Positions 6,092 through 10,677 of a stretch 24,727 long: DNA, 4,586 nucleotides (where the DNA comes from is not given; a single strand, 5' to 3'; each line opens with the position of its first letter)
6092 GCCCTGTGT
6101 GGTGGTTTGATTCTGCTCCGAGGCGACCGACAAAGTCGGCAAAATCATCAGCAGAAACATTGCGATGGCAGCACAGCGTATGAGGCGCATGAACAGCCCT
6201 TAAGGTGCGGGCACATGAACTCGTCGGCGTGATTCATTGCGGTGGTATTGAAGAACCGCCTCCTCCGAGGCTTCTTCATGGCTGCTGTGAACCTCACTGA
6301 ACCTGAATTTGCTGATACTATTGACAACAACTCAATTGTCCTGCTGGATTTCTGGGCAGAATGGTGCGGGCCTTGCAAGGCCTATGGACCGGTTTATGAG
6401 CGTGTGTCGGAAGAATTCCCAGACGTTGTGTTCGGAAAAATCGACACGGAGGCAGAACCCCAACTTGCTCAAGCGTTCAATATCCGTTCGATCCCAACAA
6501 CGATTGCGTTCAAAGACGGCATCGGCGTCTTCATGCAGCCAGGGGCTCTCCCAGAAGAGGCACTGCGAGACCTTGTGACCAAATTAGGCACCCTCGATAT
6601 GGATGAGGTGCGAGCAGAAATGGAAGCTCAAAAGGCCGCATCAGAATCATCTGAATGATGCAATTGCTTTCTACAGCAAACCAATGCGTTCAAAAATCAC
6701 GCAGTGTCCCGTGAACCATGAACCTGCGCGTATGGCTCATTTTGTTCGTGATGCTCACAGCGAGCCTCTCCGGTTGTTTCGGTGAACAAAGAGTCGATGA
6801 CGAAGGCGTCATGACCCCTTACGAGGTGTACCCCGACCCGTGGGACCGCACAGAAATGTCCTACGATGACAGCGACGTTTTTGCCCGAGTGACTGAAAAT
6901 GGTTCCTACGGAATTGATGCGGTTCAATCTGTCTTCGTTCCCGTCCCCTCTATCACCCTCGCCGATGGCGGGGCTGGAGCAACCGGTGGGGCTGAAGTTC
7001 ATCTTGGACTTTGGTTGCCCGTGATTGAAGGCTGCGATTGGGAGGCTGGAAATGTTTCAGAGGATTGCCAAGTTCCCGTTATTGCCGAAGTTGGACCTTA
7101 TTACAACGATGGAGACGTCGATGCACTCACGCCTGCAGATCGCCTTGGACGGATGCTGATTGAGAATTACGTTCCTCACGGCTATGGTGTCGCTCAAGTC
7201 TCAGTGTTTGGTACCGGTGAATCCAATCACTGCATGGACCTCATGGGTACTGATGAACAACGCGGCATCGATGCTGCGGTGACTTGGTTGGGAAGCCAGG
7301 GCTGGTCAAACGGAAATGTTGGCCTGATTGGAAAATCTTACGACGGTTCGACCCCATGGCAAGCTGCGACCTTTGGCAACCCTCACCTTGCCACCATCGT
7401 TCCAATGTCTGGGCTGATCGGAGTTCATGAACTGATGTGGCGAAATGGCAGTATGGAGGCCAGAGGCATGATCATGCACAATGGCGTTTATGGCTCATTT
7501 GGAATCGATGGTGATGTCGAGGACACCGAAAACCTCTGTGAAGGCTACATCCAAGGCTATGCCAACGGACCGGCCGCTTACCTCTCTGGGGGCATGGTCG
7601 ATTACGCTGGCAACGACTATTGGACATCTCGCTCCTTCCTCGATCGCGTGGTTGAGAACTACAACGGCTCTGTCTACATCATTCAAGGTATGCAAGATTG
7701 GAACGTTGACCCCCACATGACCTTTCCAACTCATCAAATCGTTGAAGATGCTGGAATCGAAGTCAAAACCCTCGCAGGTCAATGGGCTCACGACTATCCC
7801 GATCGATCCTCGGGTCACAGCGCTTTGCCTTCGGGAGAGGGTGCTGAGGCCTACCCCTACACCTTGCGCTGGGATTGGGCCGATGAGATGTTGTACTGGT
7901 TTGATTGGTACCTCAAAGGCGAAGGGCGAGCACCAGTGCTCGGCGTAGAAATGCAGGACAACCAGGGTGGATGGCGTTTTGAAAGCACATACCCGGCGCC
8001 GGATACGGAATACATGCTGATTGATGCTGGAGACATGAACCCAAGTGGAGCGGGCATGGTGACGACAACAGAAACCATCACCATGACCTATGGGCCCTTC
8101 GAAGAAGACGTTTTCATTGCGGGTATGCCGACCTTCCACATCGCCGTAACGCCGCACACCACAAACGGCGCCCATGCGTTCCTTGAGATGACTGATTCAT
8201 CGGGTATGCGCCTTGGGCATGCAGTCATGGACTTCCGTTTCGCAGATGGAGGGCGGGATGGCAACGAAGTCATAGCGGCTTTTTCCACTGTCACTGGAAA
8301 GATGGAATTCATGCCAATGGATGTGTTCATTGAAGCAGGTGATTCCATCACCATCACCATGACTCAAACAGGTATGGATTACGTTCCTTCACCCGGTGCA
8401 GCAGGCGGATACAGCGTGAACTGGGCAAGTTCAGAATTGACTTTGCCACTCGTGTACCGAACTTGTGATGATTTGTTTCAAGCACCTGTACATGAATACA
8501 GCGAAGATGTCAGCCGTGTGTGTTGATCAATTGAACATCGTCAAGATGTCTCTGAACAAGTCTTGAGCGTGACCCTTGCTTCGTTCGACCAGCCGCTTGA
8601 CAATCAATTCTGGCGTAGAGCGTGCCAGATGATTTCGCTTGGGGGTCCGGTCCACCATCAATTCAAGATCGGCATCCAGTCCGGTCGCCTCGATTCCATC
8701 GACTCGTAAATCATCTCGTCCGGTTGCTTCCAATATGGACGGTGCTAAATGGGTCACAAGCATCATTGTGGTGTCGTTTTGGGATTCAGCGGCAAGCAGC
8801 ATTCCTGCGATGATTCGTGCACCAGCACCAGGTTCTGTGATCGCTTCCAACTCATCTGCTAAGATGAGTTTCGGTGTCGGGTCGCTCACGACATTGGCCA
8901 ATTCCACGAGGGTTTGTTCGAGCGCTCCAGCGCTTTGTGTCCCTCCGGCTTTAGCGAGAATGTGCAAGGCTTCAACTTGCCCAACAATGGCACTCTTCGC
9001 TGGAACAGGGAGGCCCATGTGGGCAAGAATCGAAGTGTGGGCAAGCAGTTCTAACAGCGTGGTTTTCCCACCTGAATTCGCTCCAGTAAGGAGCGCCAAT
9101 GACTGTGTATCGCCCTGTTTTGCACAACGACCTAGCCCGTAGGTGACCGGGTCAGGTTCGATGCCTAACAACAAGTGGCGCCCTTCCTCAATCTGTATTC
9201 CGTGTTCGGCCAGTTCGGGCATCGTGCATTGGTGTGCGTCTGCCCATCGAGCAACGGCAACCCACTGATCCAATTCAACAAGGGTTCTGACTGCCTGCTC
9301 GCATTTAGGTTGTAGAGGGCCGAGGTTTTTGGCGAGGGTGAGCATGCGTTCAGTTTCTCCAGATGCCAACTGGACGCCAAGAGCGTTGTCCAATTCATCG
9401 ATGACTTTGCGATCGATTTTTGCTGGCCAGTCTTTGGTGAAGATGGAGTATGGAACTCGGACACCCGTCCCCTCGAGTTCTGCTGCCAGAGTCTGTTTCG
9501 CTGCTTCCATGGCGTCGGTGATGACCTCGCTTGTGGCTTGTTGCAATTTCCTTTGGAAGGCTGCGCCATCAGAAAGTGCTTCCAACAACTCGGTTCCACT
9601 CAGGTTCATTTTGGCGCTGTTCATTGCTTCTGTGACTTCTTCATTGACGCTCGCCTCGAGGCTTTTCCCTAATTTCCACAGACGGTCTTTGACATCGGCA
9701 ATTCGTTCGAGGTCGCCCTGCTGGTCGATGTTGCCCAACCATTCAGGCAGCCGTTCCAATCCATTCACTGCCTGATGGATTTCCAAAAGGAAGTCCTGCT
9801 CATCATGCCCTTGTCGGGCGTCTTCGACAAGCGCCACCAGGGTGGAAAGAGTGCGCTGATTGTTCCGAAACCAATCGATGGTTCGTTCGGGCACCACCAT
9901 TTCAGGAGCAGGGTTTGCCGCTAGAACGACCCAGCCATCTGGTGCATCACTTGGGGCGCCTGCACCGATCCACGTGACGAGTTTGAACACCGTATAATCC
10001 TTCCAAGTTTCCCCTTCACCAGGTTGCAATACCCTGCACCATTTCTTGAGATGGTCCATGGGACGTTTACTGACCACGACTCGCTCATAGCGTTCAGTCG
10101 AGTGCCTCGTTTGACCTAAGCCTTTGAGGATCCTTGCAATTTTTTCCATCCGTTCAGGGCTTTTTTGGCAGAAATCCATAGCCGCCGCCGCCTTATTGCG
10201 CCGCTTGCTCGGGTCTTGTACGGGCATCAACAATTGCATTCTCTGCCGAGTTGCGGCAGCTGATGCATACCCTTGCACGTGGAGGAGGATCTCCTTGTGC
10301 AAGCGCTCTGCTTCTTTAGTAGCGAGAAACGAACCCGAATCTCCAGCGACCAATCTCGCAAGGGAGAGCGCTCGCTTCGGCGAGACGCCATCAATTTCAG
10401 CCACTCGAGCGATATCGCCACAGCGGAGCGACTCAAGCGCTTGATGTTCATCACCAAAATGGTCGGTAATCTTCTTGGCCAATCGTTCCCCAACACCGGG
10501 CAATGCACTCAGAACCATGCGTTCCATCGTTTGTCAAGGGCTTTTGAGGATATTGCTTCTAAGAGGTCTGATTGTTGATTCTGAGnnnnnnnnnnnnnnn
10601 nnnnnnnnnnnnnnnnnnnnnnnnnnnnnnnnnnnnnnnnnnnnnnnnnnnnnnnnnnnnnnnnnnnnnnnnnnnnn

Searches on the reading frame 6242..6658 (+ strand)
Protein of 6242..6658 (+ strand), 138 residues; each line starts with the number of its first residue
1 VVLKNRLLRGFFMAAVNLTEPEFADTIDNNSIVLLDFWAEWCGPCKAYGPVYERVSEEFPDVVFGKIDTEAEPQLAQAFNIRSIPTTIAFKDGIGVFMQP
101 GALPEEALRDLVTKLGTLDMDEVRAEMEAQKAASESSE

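Call 48: search_protein_families(library=pfam, proteins=[window:6242-6658:+], max_evalue=0.001)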
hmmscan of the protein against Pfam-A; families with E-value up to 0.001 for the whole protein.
window:6242-6658:+ (138 aa): 4 families
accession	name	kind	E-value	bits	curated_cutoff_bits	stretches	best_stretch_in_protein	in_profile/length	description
PF00085.26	Thioredoxin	-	5.5e-24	84.6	23.5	1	16-113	3-102/103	Thioredoxin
PF13098.12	Thioredoxin_2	-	5.9e-08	33.4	27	1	29-111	4-103/104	Thioredoxin-like domain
PF14595.12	Thioredoxin_9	-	2.6e-05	24.5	25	1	32-107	43-121/129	Thioredoxin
PF13905.12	Thioredoxin_8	-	3.9e-05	24.3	27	0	31-59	2-30/94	Thioredoxin-like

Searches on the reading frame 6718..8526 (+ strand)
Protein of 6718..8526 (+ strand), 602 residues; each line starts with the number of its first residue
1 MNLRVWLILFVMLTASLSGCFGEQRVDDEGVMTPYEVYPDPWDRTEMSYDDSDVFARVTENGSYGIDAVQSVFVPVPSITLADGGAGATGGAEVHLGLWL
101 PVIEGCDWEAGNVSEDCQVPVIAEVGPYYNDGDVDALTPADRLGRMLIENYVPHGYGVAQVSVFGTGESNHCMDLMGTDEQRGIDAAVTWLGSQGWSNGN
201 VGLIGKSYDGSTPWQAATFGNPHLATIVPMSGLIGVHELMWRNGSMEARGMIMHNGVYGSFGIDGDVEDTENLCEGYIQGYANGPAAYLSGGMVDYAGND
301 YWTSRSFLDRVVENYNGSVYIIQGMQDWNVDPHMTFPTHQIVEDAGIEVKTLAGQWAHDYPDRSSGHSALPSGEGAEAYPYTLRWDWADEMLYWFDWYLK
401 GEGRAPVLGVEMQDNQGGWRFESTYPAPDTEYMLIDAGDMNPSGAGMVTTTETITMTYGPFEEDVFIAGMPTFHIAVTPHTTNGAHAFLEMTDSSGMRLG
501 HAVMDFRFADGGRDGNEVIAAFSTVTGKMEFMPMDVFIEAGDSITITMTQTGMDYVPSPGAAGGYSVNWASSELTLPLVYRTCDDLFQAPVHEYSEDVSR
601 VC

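Call 48: search_protein_families(library=pfam, proteins=[window:6718-8526:+], max_evalue=0.001)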
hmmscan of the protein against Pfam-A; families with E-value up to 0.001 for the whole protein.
window:6718-8526:+ (602 aa): 1 family
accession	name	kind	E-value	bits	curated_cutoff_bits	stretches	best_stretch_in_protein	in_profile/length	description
PF02129.25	Peptidase_S15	-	2.2e-33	116.5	23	1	98-359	9-261/262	X-Pro dipeptidyl-peptidase (S15 family)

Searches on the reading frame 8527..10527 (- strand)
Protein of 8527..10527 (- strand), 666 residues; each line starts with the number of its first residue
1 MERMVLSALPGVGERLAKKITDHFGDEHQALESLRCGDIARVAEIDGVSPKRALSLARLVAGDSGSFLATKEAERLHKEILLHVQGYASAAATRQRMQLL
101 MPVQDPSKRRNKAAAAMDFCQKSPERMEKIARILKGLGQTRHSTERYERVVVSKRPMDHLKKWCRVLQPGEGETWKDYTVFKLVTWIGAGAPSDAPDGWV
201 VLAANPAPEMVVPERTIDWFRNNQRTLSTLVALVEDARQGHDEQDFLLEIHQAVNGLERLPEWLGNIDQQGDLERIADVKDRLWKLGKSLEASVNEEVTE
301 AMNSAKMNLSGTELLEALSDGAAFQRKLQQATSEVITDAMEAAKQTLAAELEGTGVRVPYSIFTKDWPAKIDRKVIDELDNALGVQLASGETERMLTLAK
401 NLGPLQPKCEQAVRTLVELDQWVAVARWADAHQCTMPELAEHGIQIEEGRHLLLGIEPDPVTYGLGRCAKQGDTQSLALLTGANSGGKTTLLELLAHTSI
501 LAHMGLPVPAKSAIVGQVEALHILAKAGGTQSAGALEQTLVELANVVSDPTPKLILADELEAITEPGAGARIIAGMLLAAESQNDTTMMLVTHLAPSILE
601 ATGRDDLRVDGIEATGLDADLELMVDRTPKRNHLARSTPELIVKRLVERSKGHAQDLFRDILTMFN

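Call 11: find_related_loci(query=window:8527-10527:-, collection=genome_contigs, flank=8000)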
Query window:8527-10527:- (666 aa) in genome_contigs; peptide patterns used: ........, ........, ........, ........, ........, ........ (x = any residue, [..] = any of these).
30 stretches matched a pattern; 7 encode a relative of the query (tblastn E <= 1e-3); 7 distinct loci.
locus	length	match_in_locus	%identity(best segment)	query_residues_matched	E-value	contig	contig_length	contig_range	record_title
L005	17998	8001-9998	88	1-666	0e+0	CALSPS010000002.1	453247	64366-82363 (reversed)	MAG: Candidatus Poseidoniaceae archaeon isolate C_MB351 genome assembly, contig: contig_16463_C_MB351, whole genome shot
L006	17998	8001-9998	87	1-666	0e+0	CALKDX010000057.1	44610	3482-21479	MAG: Candidatus Poseidoniaceae archaeon isolate S4_Bin_Bin_159_sub_1 genome assembly, contig: c_000001588585, whole geno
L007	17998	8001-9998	87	1-666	0e+0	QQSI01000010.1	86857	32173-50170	MAG: Candidatus Poseidoniales archaeon isolate bin_35 U_43220-10, whole genome shotgun sequence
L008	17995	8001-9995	85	1-665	0e+0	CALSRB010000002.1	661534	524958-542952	MAG: Candidatus Poseidoniaceae archaeon isolate B_MB87 genome assembly, contig: contig_21783_B_MB87, whole genome shotgu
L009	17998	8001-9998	85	1-666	0e+0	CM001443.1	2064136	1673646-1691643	MAG: uncultured Candidatus Poseidoniales archaeon isolate MG-II chromosome, whole genome shotgun sequence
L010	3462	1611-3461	84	1-617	0e+0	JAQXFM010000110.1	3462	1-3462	MAG: Candidatus Poseidoniaceae archaeon isolate cluster3-bin.98 k119_162820, whole genome shotgun sequence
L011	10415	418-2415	72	1-666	0e+0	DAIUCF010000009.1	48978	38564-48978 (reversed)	MAG TPA_asm: Candidatus Poseidoniaceae archaeon isolate CTOTU8138 NODE_293_length_48978_cov_10.613168, whole genome shot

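Call 40: find_related_loci(query=window:8527-10527:-, collection=metagenome_contigs, flank=5000)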
Query window:8527-10527:- (666 aa) in metagenome_contigs; peptide patterns used: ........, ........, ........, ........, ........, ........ (x = any residue, [..] = any of these).
50 stretches matched a pattern; 15 encode a relative of the query (tblastn E <= 1e-3); 15 distinct loci.
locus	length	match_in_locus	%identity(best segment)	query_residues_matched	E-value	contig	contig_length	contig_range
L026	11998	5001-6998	100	1-666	0e+0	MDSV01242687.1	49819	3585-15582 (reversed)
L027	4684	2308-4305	100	1-666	0e+0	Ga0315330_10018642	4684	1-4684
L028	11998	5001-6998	87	1-666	0e+0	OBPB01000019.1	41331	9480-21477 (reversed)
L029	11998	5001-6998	86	1-666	0e+0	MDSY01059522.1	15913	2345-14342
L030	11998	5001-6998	87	1-666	0e+0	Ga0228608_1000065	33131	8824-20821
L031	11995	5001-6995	85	1-665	0e+0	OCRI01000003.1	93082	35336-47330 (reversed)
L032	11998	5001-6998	85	1-666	0e+0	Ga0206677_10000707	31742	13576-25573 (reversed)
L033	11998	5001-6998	85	1-666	0e+0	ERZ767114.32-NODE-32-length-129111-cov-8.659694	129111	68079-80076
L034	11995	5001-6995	85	1-665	0e+0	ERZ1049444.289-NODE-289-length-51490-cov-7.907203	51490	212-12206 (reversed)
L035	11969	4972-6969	85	1-666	0e+0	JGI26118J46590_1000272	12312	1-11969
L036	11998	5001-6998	72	1-666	0e+0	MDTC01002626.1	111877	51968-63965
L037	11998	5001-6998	88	1-666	0e+0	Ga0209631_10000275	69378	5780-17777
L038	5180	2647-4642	85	1-665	0e+0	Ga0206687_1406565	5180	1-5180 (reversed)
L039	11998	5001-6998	72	1-666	0e+0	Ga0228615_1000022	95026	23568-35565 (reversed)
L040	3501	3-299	90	317-415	3e-50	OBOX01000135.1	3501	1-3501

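Call 48: search_protein_families(library=pfam, proteins=[window:8527-10527:-], max_evalue=0.001)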
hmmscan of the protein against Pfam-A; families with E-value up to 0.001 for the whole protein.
window:8527-10527:- (666 aa): 2 families
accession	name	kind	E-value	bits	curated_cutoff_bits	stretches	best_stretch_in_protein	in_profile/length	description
PF00488.27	MutS_V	-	2e-09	38.1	30.2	1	479-595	2-121/188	MutS domain V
PF14520.12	HHH_5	-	9.4e-05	23.3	27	1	6-55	4-50/57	Helix-hairpin-helix domain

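Call 87: list_cluster_members(proteins=[window:8527-10527:-, window:12371-13813:-, window:10586-12325:-])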
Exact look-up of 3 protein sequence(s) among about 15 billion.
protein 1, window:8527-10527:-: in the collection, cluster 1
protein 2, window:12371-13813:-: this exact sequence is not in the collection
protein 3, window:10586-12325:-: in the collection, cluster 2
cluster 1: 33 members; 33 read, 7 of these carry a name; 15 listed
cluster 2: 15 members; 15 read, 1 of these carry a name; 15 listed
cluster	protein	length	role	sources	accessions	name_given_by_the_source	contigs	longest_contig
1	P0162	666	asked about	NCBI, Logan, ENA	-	-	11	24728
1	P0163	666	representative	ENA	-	-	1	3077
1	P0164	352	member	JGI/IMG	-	dsDNA-specific endonuclease/ATPase MutS2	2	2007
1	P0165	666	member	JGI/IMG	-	hypothetical protein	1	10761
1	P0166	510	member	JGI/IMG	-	DNA mismatch repair ATPase MutS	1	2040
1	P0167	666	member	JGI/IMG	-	hypothetical protein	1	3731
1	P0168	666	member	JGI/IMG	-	hypothetical protein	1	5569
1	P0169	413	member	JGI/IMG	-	dsDNA-specific endonuclease/ATPase MutS2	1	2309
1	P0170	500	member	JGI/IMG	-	DNA mismatch repair ATPase MutS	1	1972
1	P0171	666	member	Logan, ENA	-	-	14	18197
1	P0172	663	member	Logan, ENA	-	-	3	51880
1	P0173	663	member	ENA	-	-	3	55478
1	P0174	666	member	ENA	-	-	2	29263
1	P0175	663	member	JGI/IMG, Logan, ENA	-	-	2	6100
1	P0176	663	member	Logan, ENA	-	-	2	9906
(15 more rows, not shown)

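Call 88: find_encoding_contigs(protein=window:8527-10527:-, flank=4000, max_places=10)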
Protein window:8527-10527:- (666 aa): 21 contigs read that carry it; 10 places shown.
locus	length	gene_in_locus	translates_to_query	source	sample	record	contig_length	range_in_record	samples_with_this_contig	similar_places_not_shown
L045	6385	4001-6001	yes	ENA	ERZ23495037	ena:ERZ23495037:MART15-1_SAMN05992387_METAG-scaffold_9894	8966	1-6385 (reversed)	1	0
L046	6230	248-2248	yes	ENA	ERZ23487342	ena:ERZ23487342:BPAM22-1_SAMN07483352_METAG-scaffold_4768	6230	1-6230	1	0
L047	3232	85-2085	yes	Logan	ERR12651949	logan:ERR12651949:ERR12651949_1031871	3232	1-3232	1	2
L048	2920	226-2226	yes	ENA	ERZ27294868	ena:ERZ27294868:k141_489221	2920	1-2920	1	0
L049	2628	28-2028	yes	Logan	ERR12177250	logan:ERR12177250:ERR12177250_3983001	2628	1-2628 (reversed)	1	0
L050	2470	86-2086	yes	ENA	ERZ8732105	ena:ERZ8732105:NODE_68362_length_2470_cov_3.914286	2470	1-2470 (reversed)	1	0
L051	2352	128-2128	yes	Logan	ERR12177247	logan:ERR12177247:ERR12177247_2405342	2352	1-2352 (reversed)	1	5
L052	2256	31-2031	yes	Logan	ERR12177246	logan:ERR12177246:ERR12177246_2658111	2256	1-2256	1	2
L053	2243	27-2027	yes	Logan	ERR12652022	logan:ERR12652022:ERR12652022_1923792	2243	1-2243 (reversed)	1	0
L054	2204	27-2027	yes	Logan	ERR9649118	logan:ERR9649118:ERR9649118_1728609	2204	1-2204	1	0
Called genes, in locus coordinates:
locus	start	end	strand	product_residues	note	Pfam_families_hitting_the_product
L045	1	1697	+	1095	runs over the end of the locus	PF00133:tRNA-synt_1, PF09334:tRNA-synt_1g (faint), PF08264:Anticodon_1, PF19302:DUF5915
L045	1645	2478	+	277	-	PF01497:Peripla_BP_2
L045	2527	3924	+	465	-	-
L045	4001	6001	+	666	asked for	PF00488:MutS_V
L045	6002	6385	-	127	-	?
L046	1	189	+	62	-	?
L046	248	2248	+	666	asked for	PF00488:MutS_V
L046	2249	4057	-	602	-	PF02129:Peptidase_S15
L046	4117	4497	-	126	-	PF00085:Thioredoxin, PF13098:Thioredoxin_2, PF14595:Thioredoxin_9 (faint)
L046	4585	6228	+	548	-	?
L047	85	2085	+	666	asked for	PF00488:MutS_V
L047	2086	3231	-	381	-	?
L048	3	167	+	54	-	?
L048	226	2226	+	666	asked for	PF00488:MutS_V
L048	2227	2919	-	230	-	?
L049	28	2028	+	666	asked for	PF00488:MutS_V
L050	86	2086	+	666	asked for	PF00488:MutS_V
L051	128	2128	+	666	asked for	PF00488:MutS_V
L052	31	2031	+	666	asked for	PF00488:MutS_V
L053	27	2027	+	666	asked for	PF00488:MutS_V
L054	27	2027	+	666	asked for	PF00488:MutS_V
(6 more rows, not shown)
